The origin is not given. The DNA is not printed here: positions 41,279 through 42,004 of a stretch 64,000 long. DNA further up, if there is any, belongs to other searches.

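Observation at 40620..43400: AT-rich 2.8-kb island with three small winged-helix proteins and a 1.1-kb ORF-free stretch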

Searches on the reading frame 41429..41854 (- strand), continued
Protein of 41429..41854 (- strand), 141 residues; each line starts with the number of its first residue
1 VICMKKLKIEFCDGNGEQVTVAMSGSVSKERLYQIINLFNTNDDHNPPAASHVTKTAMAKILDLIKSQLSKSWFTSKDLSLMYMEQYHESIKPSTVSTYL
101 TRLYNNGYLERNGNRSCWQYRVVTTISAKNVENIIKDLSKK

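Call 27: search_protein_families(library=pfam, proteins=[L040:7936-9183:-, L041:7971-9242:-, L088:7925-9175:-, L035:3646-4908:-, L066:8166-9407:-, L039:8285-9475:-, L064:7363-8574:-, L061:271-1512:-, L057:1751-3046:-, L036:8261-9322:-], max_evalue=0.00001)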
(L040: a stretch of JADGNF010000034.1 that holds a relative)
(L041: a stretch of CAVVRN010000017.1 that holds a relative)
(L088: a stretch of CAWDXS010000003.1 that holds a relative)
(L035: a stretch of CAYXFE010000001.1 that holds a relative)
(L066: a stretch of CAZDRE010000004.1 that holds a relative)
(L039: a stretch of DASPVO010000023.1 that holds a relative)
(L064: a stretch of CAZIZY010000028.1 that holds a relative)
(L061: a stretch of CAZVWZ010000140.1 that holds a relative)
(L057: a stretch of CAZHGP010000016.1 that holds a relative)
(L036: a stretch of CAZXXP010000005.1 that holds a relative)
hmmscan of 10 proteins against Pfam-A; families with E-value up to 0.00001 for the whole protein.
L040:7936-9183:- (415 aa): 7 families
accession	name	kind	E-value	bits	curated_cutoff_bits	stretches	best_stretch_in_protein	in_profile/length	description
PF09079.17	Cdc6_C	-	4.6e-26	91.1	25.1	1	299-391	1-94/96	CDC6, C terminal winged helix domain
PF22703.2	Cdc6_lid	-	1.5e-25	89.3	27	1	223-289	1-67/68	Cdc6 AAA+ ATPase-type lid domain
PF13401.12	AAA_22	-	1.3e-11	45.4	27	1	60-190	3-124/130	AAA domain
PF00004.35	AAA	-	4.9e-10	40.4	21.2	1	66-193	2-111/131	ATPase family associated with various cellular activities (AAA)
PF13191.12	AAA_16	-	7.5e-08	33.5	32.6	1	38-94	1-52/167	AAA ATPase domain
PF22606.2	Cdc6-ORC-like_ATPase_lid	-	8.4e-07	29.3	27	1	217-275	1-59/60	Cdc6/ORC-like, ATPase lid domain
PF01637.24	ATPase_2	-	1.2e-06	28.9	33.2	1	58-183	16-146/225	ATPase domain predominantly from Archaea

L041:7971-9242:- (423 aa): 8 families
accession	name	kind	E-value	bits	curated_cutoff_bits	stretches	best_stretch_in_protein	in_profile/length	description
PF09079.17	Cdc6_C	-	5e-25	87.8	25.1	1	306-396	1-95/96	CDC6, C terminal winged helix domain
PF22703.2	Cdc6_lid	-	9.9e-25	86.7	27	1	230-296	1-67/68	Cdc6 AAA+ ATPase-type lid domain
PF13401.12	AAA_22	-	7.6e-11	42.9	27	1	68-190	4-117/130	AAA domain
PF00004.35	AAA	-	1.2e-09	39.1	21.2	1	73-200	2-111/131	ATPase family associated with various cellular activities (AAA)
PF13191.12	AAA_16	-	2.9e-08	34.8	32.6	1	47-181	3-157/167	AAA ATPase domain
PF01637.24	ATPase_2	-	2.1e-07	31.4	33.2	1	64-193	15-149/225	ATPase domain predominantly from Archaea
PF22606.2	Cdc6-ORC-like_ATPase_lid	-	5.5e-07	29.9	27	1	224-281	1-58/60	Cdc6/ORC-like, ATPase lid domain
PF05621.17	TniB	-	2.8e-06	27.4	22.4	1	63-192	29-159/189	Bacterial TniB protein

L088:7925-9175:- (416 aa): 7 families
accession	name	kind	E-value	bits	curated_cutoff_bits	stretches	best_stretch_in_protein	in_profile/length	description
PF09079.17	Cdc6_C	-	1.8e-25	89.2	25.1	1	296-389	1-95/96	CDC6, C terminal winged helix domain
PF22703.2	Cdc6_lid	-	5.3e-22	77.9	27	1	220-286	1-67/68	Cdc6 AAA+ ATPase-type lid domain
PF13191.12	AAA_16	-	8.5e-11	43.1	32.6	1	35-175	1-161/167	AAA ATPase domain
PF13401.12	AAA_22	-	1e-10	42.5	27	1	58-185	4-122/130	AAA domain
PF00004.35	AAA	-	1e-09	39.4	21.2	1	63-190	2-111/131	ATPase family associated with various cellular activities (AAA)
PF01637.24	ATPase_2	-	9.1e-07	29.3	33.2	1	59-183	20-149/225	ATPase domain predominantly from Archaea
PF05621.17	TniB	-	5.9e-06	26.3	22.4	1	53-181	29-158/189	Bacterial TniB protein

L035:3646-4908:- (420 aa): 6 families
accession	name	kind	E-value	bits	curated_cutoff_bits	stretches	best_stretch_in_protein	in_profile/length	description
PF09079.17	Cdc6_C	-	3.6e-29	101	25.1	1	300-393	1-95/96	CDC6, C terminal winged helix domain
PF22703.2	Cdc6_lid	-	1.3e-26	92.7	27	1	224-290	1-67/68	Cdc6 AAA+ ATPase-type lid domain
PF13401.12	AAA_22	-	6.2e-09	36.7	27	1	63-188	5-119/130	AAA domain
PF13191.12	AAA_16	-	4.8e-08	34.1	32.6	1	40-95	2-52/167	AAA ATPase domain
PF22606.2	Cdc6-ORC-like_ATPase_lid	-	4.8e-08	33.2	27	1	218-276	1-59/60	Cdc6/ORC-like, ATPase lid domain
PF00004.35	AAA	-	8.8e-07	29.9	21.2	1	67-205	2-119/131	ATPase family associated with various cellular activities (AAA)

L066:8166-9407:- (413 aa): 6 families
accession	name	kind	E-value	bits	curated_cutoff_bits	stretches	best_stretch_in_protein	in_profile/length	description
PF09079.17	Cdc6_C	-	2.4e-26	92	25.1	1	297-391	1-96/96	CDC6, C terminal winged helix domain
PF22703.2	Cdc6_lid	-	7.5e-24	83.8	27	1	221-288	1-68/68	Cdc6 AAA+ ATPase-type lid domain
PF22606.2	Cdc6-ORC-like_ATPase_lid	-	2.3e-11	43.9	27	1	215-272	1-58/60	Cdc6/ORC-like, ATPase lid domain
PF00004.35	AAA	-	2.1e-10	41.6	21.2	1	63-204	1-122/131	ATPase family associated with various cellular activities (AAA)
PF13401.12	AAA_22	-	3.9e-10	40.6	27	1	60-181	5-115/130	AAA domain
PF13191.12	AAA_16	-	9e-10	39.7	32.6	1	37-176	2-161/167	AAA ATPase domain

L039:8285-9475:- (396 aa): 9 families
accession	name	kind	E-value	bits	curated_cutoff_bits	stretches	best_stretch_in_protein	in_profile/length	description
PF22703.2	Cdc6_lid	-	7.5e-23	80.6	27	1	218-283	2-67/68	Cdc6 AAA+ ATPase-type lid domain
PF09079.17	Cdc6_C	-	1.3e-21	76.8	25.1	1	293-381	1-94/96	CDC6, C terminal winged helix domain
PF13401.12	AAA_22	-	1.3e-14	55.1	27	1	58-181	5-121/130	AAA domain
PF13191.12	AAA_16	-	1.3e-11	45.8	32.6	1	34-172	1-161/167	AAA ATPase domain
PF22606.2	Cdc6-ORC-like_ATPase_lid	-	1.6e-09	38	27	1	211-269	1-59/60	Cdc6/ORC-like, ATPase lid domain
PF00004.35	AAA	-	7.6e-08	33.3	21.2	1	61-196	1-117/131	ATPase family associated with various cellular activities (AAA)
PF05729.18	NACHT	-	1.6e-06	28.5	26.7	1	61-164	3-111/167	NACHT domain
PF01637.24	ATPase_2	-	2.6e-06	27.9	33.2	1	54-167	16-136/225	ATPase domain predominantly from Archaea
PF00270.35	DEAD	-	5.7e-06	26.6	26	0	40-133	3-92/167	DEAD/DEAH box helicase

L064:7363-8574:- (403 aa): 7 families
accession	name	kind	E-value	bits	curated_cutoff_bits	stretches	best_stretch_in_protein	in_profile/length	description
PF22703.2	Cdc6_lid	-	1.2e-23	83.2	27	1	223-287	2-66/68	Cdc6 AAA+ ATPase-type lid domain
PF09079.17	Cdc6_C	-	6.3e-23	81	25.1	1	299-387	2-95/96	CDC6, C terminal winged helix domain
PF13401.12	AAA_22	-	2.1e-10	41.4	27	1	62-173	6-106/130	AAA domain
PF22606.2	Cdc6-ORC-like_ATPase_lid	-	4.7e-08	33.3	27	1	216-274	1-59/60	Cdc6/ORC-like, ATPase lid domain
PF00004.35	AAA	-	6.2e-08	33.6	21.2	1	64-203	1-119/131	ATPase family associated with various cellular activities (AAA)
PF13191.12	AAA_16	-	2.6e-07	31.7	32.6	1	38-88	2-51/167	AAA ATPase domain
PF05621.17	TniB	-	1e-05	25.5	22.4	0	56-161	30-133/189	Bacterial TniB protein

L061:271-1512:- (413 aa): 6 families
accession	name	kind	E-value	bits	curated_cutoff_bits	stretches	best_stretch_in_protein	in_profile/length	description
PF09079.17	Cdc6_C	-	6.5e-27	93.8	25.1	1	297-391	1-96/96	CDC6, C terminal winged helix domain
PF22703.2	Cdc6_lid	-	7.7e-24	83.8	27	1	221-288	1-68/68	Cdc6 AAA+ ATPase-type lid domain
PF22606.2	Cdc6-ORC-like_ATPase_lid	-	2.2e-11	43.9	27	1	215-272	1-58/60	Cdc6/ORC-like, ATPase lid domain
PF00004.35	AAA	-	2.1e-10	41.6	21.2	1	63-204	1-122/131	ATPase family associated with various cellular activities (AAA)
PF13401.12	AAA_22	-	3.9e-10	40.6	27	1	60-181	5-115/130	AAA domain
PF13191.12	AAA_16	-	9.1e-10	39.7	32.6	1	37-176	2-161/167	AAA ATPase domain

L057:1751-3046:- (431 aa): 6 families
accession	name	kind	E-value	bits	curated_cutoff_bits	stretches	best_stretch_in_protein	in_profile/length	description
PF09079.17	Cdc6_C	-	1e-27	96.3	25.1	1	314-406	1-94/96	CDC6, C terminal winged helix domain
PF22703.2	Cdc6_lid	-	2.7e-27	94.9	27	1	238-304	1-67/68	Cdc6 AAA+ ATPase-type lid domain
PF13401.12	AAA_22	-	6.7e-11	43.1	27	1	76-202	4-121/130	AAA domain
PF13191.12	AAA_16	-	1.3e-08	35.9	32.6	1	53-126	1-66/167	AAA ATPase domain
PF22606.2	Cdc6-ORC-like_ATPase_lid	-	1.2e-07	31.9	27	1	232-288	1-57/60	Cdc6/ORC-like, ATPase lid domain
PF01637.24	ATPase_2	-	8.8e-07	29.4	33.2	1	68-213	11-163/225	ATPase domain predominantly from Archaea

L036:8261-9322:- (353 aa): 6 families
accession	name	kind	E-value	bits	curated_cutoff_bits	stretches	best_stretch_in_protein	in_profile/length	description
PF09079.17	Cdc6_C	-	1.4e-26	92.7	25.1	1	247-335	1-94/96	CDC6, C terminal winged helix domain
PF22703.2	Cdc6_lid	-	1.1e-24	86.6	27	1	171-236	1-66/68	Cdc6 AAA+ ATPase-type lid domain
PF13401.12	AAA_22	-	1.3e-10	42.1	27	1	8-120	3-104/130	AAA domain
PF22606.2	Cdc6-ORC-like_ATPase_lid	-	9e-09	35.6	27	1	165-221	1-57/60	Cdc6/ORC-like, ATPase lid domain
PF00004.35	AAA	-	2.7e-07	31.5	21.2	1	13-140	1-110/131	ATPase family associated with various cellular activities (AAA)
PF13191.12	AAA_16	-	3e-06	28.3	32.6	0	8-128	22-162/167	AAA ATPase domain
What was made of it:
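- Orthology with canonical origins: 10 of 10 tested upstream divergent ORFs in other classes are Orc1/Cdc6 (call 27).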

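Call 39: predict_structure(alignment_id=A2)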
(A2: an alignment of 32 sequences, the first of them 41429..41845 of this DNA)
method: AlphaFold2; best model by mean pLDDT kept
length: 138 residues; sequences in the alignment: 32
mean_pLDDT: 76.5   pTM: 0.51
mean pLDDT of the five models: 76.5, 76.1, 74.8, 74.6, 74.4
residues with pLDDT >= 90: 45; 70-90: 49; 50-70: 32; < 50: 12
segments of 3 or more residues with pLDDT < 50: 42-49
pLDDT, mean of each block of 10 residues (from residue 1): 71 74 73 63 44 86 89 93 91 93 89 86 56 62
secondary structure, 60 per line:
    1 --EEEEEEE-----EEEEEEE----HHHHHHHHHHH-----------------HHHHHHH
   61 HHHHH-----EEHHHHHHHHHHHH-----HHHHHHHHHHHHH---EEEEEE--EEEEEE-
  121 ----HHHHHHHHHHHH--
elements in order: E3-9 E15-21 H26-36 H54-65 H73-84 H90-102 E106-111 E114-119 H125-136

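Call 43: fold_search(model_id=the predicted structure, library=pdb)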
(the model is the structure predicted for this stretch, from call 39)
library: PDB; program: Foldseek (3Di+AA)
matches with E <= 10: 1182; with E <= 0.001: 4
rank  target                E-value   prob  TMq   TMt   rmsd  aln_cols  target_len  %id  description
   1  6qfd_C                6.5e-04  1.00  0.42  0.50   9.3        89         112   20  The complex structure of hsRosR-S4 (vng0258/RosR-S4) (released 2019-07-10)
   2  1okr_B                6.9e-04  1.00  0.39  0.43  11.9       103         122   20  Three-dimensional structure of S.aureus methicillin-resistance regulating transcriptional repressor MecI. (released 2003-10-09)
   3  6qfd_A                8.3e-04  1.00  0.42  0.49   9.2        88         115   19  The complex structure of hsRosR-S4 (vng0258/RosR-S4) (released 2019-07-10)
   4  1sax_A                8.8e-04  1.00  0.39  0.44   8.9        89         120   22  Three-dimensional structure of s.aureus methicillin-resistance regulating transcriptional repressor meci in complex wi (released 2004-04-27)
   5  6ez1_A                1.1e-03  1.00  0.41  0.50   9.3        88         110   20  Structure of h. salinarum RosR (vng0258) grown from NaBr (released 2018-08-22)
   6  1xma_B                1.4e-03  1.00  0.37  0.48   9.5        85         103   18  Structure of a transcriptional regulator from Clostridium thermocellum Cth-833 (released 2004-12-14)
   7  6qfd_B                1.5e-03  1.00  0.42  0.49   9.3        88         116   19  The complex structure of hsRosR-S4 (vng0258/RosR-S4) (released 2019-07-10)
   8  1sd7_A                1.6e-03  1.00  0.38  0.43   7.3        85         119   22  Crystal Structure of a SeMet derivative of MecI at 2.65 A (released 2004-02-24)
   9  6uvu_B                1.6e-03  1.00  0.35  0.42  13.5       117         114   16  Crystal structure of the AntR antimony-specific transcriptional repressor (released 2020-11-04)
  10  6qh0_D                1.7e-03  1.00  0.40  0.48   9.4        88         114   20  The complex structure of hsRosR-S5 (VNG0258H/RosR-S5) (released 2019-07-10)
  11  1sd6_A                1.8e-03  1.00  0.39  0.44   9.3        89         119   21  Crystal Structure of Native MecI at 2.65 A (released 2004-02-24)
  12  1okr_A                1.8e-03  1.00  0.39  0.44   9.1        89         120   22  Three-dimensional structure of S.aureus methicillin-resistance regulating transcriptional repressor MecI. (released 2003-10-09)
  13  5k5q_C                2.0e-03  1.00  0.38  0.55  10.6       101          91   16  Structure of AspA-DNA complex: novel centromere bindng protein-centromere complex (released 2016-06-01)
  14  6qh0_C                2.1e-03  1.00  0.41  0.49   9.2        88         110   20  The complex structure of hsRosR-S5 (VNG0258H/RosR-S5) (released 2019-07-10)
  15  6qua_D                2.7e-03  1.00  0.41  0.49   9.5        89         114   20  The complex structure of hsRosR-SG (vng0258/RosR-SG) (released 2019-07-10)
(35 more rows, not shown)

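Call 55: search_protein_families(library=ncbifam, proteins=[window:41429-41845:-, L036:10001-10357:+, L040:10001-10387:+, L064:9081-9461:+, L039:10001-10357:+, L061:2091-2450:+], max_evalue=0.1)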
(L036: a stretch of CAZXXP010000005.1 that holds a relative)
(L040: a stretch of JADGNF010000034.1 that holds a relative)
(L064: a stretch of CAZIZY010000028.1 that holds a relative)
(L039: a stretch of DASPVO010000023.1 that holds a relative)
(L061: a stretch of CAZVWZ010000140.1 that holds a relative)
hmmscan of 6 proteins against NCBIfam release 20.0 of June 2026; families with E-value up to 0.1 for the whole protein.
window:41429-41845:- (138 aa): 2 families
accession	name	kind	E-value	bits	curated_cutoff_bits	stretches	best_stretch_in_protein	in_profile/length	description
NF000243.1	MecI_of_mecA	exception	0.002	18.3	250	1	83-130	35-85/123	mecA-type methicillin resistance repressor MecI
TIGR02698.1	CopY_TcrY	equivalog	0.019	15.2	121.95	1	72-136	20-81/130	CopY/TcrY family copper transport repressor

L036:10001-10357:+ (119 aa): 2 families
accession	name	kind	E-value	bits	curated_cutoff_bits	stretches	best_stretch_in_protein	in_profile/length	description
TIGR02698.1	CopY_TcrY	equivalog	5.1e-05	23.5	121.95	1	66-117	15-64/130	CopY/TcrY family copper transport repressor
NF038232.1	STM3845_fam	equivalog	0.023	14.4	100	1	20-116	151-244/277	retron St85 family effector protein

L040:10001-10387:+ (129 aa): 0 families

L064:9081-9461:+ (127 aa): 1 family
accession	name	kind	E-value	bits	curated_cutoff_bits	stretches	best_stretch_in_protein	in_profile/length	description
TIGR02698.1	CopY_TcrY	equivalog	0.00068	19.9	121.95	1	72-122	17-65/130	CopY/TcrY family copper transport repressor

L039:10001-10357:+ (119 aa): 1 family
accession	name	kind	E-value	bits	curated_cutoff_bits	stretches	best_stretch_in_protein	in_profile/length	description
TIGR02698.1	CopY_TcrY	equivalog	5.8e-06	26.6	121.95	1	66-118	13-63/130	CopY/TcrY family copper transport repressor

L061:2091-2450:+ (120 aa): 1 family
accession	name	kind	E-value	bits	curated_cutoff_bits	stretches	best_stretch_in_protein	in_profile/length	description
NF011163.0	PRK14565.1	equivalog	0.049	13.3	298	1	9-63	184-233/240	triosephosphate isomerase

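Call 56: search_protein_families(library=pfam, proteins=[L036:10001-10357:+, L040:10001-10387:+, L064:9081-9461:+, L039:10001-10357:+, L061:2091-2450:+, L036:10377-10565:-, L039:10415-10633:-, L041:10554-10736:-], max_evalue=0.1)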
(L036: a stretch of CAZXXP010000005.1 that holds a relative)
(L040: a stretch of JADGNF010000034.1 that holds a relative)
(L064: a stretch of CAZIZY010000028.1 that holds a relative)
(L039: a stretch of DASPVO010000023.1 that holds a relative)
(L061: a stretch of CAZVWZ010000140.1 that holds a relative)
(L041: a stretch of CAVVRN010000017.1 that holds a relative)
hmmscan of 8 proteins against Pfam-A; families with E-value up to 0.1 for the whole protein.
L036:10001-10357:+ (119 aa): 4 families
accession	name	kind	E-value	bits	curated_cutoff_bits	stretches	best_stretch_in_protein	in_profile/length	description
PF03965.22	Penicillinase_R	-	1.9e-07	31.9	22.6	1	66-116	14-62/115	Penicillinase repressor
PF18107.7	HTH_ABP1_N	-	0.024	14.7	22.5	1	74-96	28-50/61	Fission yeast centromere protein N-terminal domain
PF14493.12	HTH_40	-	0.028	15.1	27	0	85-114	22-52/89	Helix-turn-helix domain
PF21128.4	MCM4_WHD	-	0.086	13.4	24.4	0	56-105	13-62/75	MCM4, winged helix domain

L040:10001-10387:+ (129 aa): 1 family
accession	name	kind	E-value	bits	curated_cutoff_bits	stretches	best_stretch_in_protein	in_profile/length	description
PF03965.22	Penicillinase_R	-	0.0025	18.6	22.6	1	79-122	19-60/115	Penicillinase repressor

L064:9081-9461:+ (127 aa): 1 family
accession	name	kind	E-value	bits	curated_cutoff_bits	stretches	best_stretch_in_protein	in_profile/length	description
PF03965.22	Penicillinase_R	-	0.00096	19.9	22.6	1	71-121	15-63/115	Penicillinase repressor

L039:10001-10357:+ (119 aa): 2 families
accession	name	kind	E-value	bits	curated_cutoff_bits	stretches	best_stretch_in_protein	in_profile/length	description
PF03965.22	Penicillinase_R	-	4.1e-06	27.6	22.6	1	63-119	9-63/115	Penicillinase repressor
PF18107.7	HTH_ABP1_N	-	0.055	13.6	22.5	1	80-99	32-51/61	Fission yeast centromere protein N-terminal domain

L061:2091-2450:+ (120 aa): 6 families
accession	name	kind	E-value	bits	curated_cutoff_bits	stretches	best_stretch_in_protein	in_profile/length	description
PF01475.25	FUR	-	0.00041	20.9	23.1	1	54-118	10-73/121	Ferric uptake regulator family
PF21100.3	MCM_C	-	0.0014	18.9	27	1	51-109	4-57/64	MCM protein C-terminal winged helix-turn-helix domain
PF07848.18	PaaX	-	0.011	16.3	24.8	1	90-118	38-66/70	PaaX-like protein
PF03965.22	Penicillinase_R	-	0.012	16.4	22.6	1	71-117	19-63/115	Penicillinase repressor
PF03383.21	Serpentine_r_xa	-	0.015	15.7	22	1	50-111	12-71/153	Caenorhabditis serpentine receptor-like protein, class xa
PF09339.16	HTH_IclR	-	0.078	13.2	22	0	89-105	32-48/52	IclR helix-turn-helix domain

L036:10377-10565:- (63 aa): 10 families
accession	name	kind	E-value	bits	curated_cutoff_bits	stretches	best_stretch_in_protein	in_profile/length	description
PF01978.25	TrmB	-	1.9e-05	24.8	25.6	1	6-54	16-63/68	Sugar-specific transcriptional regulator TrmB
PF25213.1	HVO_A0261_N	-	7.3e-05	23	35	1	2-60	14-68/86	HVO_A0261 N-terminal domain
PF13463.12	HTH_27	-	0.0037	18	22.2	1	17-59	23-68/68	Winged helix DNA-binding domain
PF13545.12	HTH_Crp_2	-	0.023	15.1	27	1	22-45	32-56/70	Crp-like helix-turn-helix domain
PF01047.28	MarR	-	0.023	15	24.6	1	11-48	16-53/59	MarR family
PF12802.13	MarR_2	-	0.026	15.1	27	1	2-47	8-55/61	MarR family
PF24409.1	wHTH-PRTase_assc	-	0.032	14.7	27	1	2-61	1-53/83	wHTH-PRTase associated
PF09382.16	RQC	-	0.04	14.2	23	1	23-62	58-96/114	RQC domain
PF24270.1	HTH_Cmi2_C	-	0.067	13.9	27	1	3-47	79-123/125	Cmi2, C-terminal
PF21296.3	APAF-1-like_WHD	-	0.067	13.8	27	1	6-57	10-62/68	Apoptotic protease-activating factor 1-like, winged-helix domain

L039:10415-10633:- (73 aa): 26 families (the best 25 are shown)
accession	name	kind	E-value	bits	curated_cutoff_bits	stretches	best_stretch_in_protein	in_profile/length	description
PF12802.13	MarR_2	-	1.2e-09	38.6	27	1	7-57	3-55/61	MarR family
PF25213.1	HVO_A0261_N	-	4.9e-08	33.2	35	1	12-69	14-67/86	HVO_A0261 N-terminal domain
PF13545.12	HTH_Crp_2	-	6.3e-07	29.7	27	1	24-53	24-53/70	Crp-like helix-turn-helix domain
PF00325.26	Crp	-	2.3e-06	27.7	21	1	27-51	7-31/32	Bacterial regulatory proteins, crp family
PF01978.25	TrmB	-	2.9e-06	27.5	25.6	1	18-64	18-63/68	Sugar-specific transcriptional regulator TrmB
PF09339.16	HTH_IclR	-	1.3e-05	25.3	22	1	12-55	6-51/52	IclR helix-turn-helix domain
PF01022.26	HTH_5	-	1.8e-05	25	22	1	10-52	3-45/47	Bacterial regulatory protein, arsR family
PF01047.28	MarR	-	4.2e-05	23.8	24.6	1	9-58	3-53/59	MarR family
PF12840.13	HTH_20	-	7.3e-05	23.1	27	1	8-50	3-46/51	Helix-turn-helix domain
PF08279.18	HTH_11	-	0.00015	22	25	1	14-53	5-46/55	HTH domain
PF01638.23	HxlR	-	0.00069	19.9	20.8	1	11-72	7-72/91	HxlR-like helix-turn-helix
PF08100.18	Dimerisation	-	0.0012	19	25.6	1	11-72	27-90/93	O-methyltransferase dimerisation domain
PF24270.1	HTH_Cmi2_C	-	0.0013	19.4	27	1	8-56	74-122/125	Cmi2, C-terminal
PF13412.12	HTH_24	-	0.0013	18.7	21.9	1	7-52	1-47/48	Winged helix-turn-helix DNA-binding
PF13463.12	HTH_27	-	0.0014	19.3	22.2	1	8-69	2-68/68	Winged helix DNA-binding domain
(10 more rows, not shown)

L041:10554-10736:- (61 aa): 18 families
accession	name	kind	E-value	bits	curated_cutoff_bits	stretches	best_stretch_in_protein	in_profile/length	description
PF01047.28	MarR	-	1.8e-08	34.6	24.6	1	2-51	1-50/59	MarR family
PF13463.12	HTH_27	-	8.9e-07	29.5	22.2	1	2-51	1-51/68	Winged helix DNA-binding domain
PF12802.13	MarR_2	-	2.3e-06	28.1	27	1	2-51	3-53/61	MarR family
PF01978.25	TrmB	-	5.6e-06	26.5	25.6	1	2-59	6-62/68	Sugar-specific transcriptional regulator TrmB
PF13412.12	HTH_24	-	1.6e-05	24.8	21.9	1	2-49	1-48/48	Winged helix-turn-helix DNA-binding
PF09339.16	HTH_IclR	-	8.5e-05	22.7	22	1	8-51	7-51/52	IclR helix-turn-helix domain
PF13601.12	HTH_34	-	0.00033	21.2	27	1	6-52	2-48/80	Winged helix DNA-binding domain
PF22381.2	Staph_reg_Sar_Rot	-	0.00062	20.3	27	1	2-51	12-61/85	Transcriptional regulator SarA/Rot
PF25213.1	HVO_A0261_N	-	0.00087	19.6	35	1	5-53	12-59/86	HVO_A0261 N-terminal domain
PF21984.2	DnaD_N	-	0.0011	19.5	27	1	2-53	14-70/101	DnaD N-terminal domain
PF02082.26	Rrf2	-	0.0012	19.4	30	1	8-54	13-59/132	Iron-dependent Transcriptional regulator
PF13545.12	HTH_Crp_2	-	0.0035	17.7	27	1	26-51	30-56/70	Crp-like helix-turn-helix domain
PF15977.11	HTH_46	-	0.0052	17.2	29.3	1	24-54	29-59/68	Winged helix-turn-helix DNA binding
PF08100.18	Dimerisation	-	0.007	16.6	25.6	1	6-53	27-75/93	O-methyltransferase dimerisation domain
PF03965.22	Penicillinase_R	-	0.03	15.1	22.6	1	2-60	1-63/115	Penicillinase repressor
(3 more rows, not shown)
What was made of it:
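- On Penicillinase_R (BlaI/MecI/CopY) winged-helix repressors, for p138: The Nitrososphaeria homologues L036 and L039 score 31.9 and 27.6 bits, above it (call 56).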
